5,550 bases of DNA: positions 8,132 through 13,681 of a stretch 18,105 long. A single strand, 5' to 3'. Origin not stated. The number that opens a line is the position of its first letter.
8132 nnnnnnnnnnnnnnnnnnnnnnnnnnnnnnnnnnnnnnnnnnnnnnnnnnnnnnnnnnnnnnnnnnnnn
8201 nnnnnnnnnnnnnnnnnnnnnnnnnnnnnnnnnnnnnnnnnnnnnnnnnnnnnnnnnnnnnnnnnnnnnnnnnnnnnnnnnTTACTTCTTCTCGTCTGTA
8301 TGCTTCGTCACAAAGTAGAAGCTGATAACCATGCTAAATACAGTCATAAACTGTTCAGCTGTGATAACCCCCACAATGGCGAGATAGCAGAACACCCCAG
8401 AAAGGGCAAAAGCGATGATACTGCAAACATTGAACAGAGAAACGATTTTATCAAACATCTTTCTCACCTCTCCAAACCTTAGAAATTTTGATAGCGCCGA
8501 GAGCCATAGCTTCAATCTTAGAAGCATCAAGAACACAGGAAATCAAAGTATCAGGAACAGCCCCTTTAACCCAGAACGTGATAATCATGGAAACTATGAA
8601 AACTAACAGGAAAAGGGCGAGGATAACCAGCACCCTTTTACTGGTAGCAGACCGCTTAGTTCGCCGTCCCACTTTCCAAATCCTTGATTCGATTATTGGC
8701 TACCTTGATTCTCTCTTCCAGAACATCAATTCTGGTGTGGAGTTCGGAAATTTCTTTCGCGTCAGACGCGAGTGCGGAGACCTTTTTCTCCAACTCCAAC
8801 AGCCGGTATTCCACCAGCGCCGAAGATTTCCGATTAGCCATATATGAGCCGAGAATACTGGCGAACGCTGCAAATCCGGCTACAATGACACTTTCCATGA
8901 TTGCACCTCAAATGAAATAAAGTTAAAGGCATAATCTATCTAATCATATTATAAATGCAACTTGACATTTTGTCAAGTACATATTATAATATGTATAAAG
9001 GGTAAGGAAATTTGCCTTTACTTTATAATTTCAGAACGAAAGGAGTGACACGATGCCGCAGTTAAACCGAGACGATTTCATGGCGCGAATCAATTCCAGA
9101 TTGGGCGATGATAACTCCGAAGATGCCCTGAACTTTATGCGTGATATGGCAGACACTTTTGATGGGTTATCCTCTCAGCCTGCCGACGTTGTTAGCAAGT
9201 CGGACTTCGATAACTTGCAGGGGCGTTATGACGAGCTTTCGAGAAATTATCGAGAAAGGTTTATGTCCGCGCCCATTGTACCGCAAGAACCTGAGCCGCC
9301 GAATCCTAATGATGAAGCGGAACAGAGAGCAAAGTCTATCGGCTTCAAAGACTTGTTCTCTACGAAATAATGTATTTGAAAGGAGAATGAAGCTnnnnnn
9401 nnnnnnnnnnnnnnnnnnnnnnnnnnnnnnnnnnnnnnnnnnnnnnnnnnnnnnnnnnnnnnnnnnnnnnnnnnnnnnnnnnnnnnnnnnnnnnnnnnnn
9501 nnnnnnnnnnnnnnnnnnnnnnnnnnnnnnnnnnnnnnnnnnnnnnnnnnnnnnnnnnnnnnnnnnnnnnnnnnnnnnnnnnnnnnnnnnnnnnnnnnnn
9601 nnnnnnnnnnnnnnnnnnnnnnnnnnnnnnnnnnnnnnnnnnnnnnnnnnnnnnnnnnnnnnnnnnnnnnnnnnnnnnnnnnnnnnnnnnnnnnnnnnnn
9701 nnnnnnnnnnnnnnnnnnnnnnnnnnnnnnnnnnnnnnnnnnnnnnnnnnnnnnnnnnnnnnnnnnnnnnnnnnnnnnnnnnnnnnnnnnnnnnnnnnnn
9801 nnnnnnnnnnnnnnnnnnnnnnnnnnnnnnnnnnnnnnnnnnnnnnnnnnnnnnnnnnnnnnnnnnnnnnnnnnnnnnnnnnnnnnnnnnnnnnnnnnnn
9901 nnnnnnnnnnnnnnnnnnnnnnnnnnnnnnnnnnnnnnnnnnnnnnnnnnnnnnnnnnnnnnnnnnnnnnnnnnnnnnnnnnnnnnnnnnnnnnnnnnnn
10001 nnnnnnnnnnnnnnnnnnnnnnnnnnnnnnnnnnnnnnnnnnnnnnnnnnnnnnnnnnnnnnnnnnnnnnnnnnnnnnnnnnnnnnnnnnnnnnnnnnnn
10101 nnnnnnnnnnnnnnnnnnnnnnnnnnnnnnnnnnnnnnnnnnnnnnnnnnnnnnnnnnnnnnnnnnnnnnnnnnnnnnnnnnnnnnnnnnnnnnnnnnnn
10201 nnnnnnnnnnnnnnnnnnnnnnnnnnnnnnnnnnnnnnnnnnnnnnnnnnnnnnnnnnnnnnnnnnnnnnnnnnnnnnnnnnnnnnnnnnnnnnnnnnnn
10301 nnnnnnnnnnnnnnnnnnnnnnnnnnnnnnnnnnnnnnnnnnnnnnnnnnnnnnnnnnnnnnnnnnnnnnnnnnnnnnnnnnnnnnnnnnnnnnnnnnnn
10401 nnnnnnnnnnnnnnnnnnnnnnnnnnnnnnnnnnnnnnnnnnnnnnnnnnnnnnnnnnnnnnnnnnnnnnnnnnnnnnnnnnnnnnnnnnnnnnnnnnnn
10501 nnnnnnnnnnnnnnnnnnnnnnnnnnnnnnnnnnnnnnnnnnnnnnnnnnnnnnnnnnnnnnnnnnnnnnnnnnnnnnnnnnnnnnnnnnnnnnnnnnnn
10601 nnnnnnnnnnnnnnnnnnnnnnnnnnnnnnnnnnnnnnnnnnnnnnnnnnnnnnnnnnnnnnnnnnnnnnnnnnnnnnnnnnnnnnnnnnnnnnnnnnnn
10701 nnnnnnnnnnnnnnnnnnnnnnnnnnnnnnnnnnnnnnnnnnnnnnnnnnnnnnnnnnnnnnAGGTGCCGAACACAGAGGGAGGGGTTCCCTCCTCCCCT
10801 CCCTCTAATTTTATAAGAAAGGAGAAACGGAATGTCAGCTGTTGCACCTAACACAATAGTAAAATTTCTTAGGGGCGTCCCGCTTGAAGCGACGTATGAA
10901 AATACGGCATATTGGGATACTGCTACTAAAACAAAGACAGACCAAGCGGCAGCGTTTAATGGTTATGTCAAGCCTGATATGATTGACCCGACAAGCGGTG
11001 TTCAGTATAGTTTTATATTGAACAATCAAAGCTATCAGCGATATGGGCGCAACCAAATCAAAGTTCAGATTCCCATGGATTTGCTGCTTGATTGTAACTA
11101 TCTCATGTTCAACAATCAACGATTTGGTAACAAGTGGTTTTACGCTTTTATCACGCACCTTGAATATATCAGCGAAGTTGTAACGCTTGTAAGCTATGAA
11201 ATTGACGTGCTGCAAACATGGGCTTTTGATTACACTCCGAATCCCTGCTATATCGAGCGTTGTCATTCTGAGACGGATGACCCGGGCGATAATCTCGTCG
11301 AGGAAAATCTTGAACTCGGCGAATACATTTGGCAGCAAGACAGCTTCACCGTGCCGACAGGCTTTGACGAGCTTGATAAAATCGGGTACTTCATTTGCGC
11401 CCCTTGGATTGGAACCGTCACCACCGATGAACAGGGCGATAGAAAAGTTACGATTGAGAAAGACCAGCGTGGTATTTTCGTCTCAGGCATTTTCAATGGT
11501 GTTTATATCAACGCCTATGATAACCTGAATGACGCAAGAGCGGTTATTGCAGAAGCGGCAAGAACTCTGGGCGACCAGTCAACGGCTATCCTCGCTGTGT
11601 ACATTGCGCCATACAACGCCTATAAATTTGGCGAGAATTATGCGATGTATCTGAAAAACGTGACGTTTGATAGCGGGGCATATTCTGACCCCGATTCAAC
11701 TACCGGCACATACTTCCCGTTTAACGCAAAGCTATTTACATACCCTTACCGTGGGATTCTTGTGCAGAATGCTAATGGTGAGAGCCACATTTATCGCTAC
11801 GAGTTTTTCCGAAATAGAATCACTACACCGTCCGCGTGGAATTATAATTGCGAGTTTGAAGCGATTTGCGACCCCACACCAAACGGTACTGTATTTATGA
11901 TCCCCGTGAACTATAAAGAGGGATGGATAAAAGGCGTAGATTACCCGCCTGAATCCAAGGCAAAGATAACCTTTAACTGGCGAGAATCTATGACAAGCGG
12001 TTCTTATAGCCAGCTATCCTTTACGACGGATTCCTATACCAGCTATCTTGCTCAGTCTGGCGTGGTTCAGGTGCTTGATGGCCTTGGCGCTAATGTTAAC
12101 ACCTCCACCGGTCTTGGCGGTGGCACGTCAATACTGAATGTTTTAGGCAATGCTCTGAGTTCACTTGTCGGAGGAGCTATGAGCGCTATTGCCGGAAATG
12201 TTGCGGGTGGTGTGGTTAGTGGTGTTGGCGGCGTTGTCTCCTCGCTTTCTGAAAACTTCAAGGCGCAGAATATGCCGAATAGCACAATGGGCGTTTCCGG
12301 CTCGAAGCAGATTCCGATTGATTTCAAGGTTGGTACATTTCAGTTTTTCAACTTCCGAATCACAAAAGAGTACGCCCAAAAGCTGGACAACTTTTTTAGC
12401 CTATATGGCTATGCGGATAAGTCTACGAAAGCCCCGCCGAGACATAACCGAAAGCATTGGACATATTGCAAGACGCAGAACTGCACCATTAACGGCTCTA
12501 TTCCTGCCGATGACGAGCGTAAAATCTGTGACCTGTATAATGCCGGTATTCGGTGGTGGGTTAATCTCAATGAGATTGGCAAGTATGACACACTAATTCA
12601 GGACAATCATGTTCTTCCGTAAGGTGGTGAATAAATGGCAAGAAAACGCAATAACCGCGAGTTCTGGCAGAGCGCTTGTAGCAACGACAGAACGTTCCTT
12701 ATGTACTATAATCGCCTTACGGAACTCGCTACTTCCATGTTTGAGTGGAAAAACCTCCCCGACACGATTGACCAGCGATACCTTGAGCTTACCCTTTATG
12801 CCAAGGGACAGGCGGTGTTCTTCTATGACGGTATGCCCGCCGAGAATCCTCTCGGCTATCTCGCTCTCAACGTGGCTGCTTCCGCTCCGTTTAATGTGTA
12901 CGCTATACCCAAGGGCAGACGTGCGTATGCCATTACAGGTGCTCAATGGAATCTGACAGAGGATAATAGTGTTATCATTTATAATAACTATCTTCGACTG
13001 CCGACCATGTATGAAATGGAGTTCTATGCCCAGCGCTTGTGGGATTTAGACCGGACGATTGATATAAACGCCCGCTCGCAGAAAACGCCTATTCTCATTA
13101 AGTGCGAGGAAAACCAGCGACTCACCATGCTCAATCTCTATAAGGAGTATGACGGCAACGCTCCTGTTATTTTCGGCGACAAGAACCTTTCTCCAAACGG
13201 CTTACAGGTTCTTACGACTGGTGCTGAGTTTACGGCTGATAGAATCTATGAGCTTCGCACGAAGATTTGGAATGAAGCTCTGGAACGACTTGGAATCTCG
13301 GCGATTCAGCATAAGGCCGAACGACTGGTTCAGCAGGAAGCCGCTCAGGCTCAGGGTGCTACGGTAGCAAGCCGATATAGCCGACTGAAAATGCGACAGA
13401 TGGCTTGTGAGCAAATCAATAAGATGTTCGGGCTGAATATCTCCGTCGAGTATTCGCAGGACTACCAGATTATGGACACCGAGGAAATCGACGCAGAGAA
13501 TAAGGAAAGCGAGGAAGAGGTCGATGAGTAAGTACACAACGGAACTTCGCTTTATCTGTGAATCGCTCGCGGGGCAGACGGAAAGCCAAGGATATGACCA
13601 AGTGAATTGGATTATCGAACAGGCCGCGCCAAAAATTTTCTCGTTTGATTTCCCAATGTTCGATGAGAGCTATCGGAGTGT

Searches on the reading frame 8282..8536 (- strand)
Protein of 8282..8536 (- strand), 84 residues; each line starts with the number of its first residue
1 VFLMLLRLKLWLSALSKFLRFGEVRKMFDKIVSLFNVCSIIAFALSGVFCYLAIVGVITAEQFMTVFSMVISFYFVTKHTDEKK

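Call 7: search_protein_families(library=phrogs, proteins=[window:8282-8536:-])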
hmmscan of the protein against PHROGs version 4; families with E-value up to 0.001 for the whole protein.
window:8282-8536:- (84 aa): 2 families
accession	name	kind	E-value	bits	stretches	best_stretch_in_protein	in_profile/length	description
phrog_13256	-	unknown function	1.8e-12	47.9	1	30-83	3-56/62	-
phrog_34399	-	unknown function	2e-05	25.5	1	40-76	14-49/57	-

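Call 63: search_protein_families(library=pfam, max_evalue=0.01, proteins=[window:8282-8536:-])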
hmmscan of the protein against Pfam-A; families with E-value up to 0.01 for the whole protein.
window:8282-8536:- (84 aa): 0 families

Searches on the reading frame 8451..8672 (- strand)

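Call 7: search_protein_families(library=phrogs, proteins=[window:8451-8672:-])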
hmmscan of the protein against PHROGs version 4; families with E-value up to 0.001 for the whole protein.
window:8451-8672:- (73 aa): 1 family
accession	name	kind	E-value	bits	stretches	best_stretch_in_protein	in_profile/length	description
phrog_38777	-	unknown function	5.7e-10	40.2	1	6-65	13-72/101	-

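Call 63: search_protein_families(library=pfam, max_evalue=0.01, proteins=[window:8451-8672:-])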
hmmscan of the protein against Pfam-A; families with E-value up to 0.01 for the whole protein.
window:8451-8672:- (73 aa): 0 families

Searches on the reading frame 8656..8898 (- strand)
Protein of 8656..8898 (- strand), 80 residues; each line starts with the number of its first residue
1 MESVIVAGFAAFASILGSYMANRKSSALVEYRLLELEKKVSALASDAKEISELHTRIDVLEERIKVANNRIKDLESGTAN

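Call 7: search_protein_families(library=phrogs, proteins=[window:8656-8898:-])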
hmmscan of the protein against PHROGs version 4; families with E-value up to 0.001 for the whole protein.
window:8656-8898:- (80 aa): 2 families
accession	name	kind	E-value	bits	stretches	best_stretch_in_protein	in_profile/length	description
phrog_1863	-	unknown function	7.7e-12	46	1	1-77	3-94/97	-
phrog_736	-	unknown function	9.8e-05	23.4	1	4-74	22-92/112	-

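Call 57: find_related_loci(query=window:8656-8898:-, collection=metagenome_contigs, flank=1500)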
Query window:8656-8898:- (80 aa) in metagenome_contigs; peptide patterns used: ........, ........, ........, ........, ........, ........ (x = any residue, [..] = any of these).
598 stretches matched a pattern (row limit reached: there are more); 35 encode a relative of the query (tblastn E <= 1e-3); 35 distinct loci.
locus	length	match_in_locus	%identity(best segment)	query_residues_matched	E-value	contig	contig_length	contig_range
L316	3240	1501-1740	98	1-80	9e-48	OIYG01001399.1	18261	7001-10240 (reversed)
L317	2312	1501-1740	96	1-80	2e-47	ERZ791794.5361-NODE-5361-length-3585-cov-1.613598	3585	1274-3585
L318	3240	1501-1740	96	1-80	4e-47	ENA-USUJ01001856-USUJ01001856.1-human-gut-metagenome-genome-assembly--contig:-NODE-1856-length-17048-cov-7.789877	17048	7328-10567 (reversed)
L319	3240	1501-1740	95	1-80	2e-46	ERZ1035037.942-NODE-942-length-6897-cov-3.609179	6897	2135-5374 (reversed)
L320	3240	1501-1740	94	1-80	4e-46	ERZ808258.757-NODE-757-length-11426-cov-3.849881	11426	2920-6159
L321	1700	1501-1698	100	1-66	1e-38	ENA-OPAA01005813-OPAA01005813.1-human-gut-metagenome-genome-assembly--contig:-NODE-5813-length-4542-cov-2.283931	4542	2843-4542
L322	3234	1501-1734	68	1-78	1e-30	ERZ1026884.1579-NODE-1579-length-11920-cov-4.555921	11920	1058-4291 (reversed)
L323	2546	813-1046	50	1-77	5e-18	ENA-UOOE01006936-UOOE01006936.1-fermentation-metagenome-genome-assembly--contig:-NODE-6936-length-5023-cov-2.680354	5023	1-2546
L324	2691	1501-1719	47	3-75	1e-17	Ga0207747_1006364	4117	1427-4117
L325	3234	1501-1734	46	3-80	3e-16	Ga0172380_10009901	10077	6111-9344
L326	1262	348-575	38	2-77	3e-11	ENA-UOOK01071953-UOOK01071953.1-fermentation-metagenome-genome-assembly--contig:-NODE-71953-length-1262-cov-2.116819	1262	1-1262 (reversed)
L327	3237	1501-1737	41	1-75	9e-11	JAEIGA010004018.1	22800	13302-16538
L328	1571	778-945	48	21-76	2e-10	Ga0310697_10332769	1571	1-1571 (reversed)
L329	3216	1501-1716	40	4-75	2e-10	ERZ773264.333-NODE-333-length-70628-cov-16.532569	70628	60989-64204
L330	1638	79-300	41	2-75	4e-10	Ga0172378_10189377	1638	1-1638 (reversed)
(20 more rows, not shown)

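Call 63: search_protein_families(library=pfam, max_evalue=0.01, proteins=[window:8656-8898:-])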
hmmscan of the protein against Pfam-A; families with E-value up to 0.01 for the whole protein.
window:8656-8898:- (80 aa): 6 families
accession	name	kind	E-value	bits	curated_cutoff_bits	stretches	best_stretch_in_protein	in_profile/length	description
PF10805.13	DUF2730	-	0.0012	19.3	24.9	1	3-76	12-91/102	Protein of unknown function (DUF2730)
PF10779.14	XhlA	-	0.0018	18.9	34.7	1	30-78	3-48/67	Haemolysin XhlA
PF10482.14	CtIP_N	-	0.0019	18.5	27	1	32-76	15-63/120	Tumour-suppressor protein CtIP N-terminal domain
PF00261.25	Tropomyosin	-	0.0025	17.7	38.6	1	30-75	117-166/242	Tropomyosin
PF23991.1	DUF7310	-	0.003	18.4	40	0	36-78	15-53/83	Coiled-coil region of unknown function (DUF7310)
PF10046.14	BLOC1_2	-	0.0051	17.6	33.4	1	18-76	35-93/96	Biogenesis of lysosome-related organelles complex-1 subunit 2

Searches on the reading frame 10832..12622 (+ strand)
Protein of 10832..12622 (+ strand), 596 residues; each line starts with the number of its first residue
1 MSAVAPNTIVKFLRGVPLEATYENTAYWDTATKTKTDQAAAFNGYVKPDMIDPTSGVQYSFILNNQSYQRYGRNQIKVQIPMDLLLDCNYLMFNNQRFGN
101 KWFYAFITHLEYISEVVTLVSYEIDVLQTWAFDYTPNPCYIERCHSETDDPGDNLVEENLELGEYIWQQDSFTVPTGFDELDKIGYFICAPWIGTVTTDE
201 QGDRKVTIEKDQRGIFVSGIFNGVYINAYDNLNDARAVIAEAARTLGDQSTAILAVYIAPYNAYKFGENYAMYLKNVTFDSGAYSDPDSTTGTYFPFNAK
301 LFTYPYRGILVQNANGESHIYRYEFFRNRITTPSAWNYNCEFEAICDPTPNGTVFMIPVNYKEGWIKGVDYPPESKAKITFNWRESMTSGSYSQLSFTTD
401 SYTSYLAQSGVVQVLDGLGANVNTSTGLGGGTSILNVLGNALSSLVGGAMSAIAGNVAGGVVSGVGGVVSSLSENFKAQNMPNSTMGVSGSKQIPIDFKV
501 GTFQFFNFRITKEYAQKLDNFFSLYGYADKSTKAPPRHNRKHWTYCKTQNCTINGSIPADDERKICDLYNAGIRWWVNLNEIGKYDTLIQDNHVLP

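Call 7: search_protein_families(library=phrogs, proteins=[window:10832-12622:+])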
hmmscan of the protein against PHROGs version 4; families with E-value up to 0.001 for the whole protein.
window:10832-12622:+ (596 aa): 3 families
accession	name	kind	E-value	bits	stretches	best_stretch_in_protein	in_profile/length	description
phrog_2248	-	tail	3.4e-50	172.3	1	6-586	3-580/590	tail protein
phrog_16615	-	other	2e-08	34.5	1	73-167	53-152/529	peptidase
phrog_16740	-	tail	2.7e-05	24.6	1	387-579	195-382/399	tail protein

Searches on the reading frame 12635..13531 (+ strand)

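Call 7: search_protein_families(library=phrogs, proteins=[window:12635-13531:+])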
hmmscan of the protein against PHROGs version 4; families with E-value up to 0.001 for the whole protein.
window:12635-13531:+ (298 aa): 1 family
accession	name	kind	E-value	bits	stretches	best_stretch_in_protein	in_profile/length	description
phrog_2038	-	connector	2.5e-68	231.7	1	6-293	18-308/314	upper collar connector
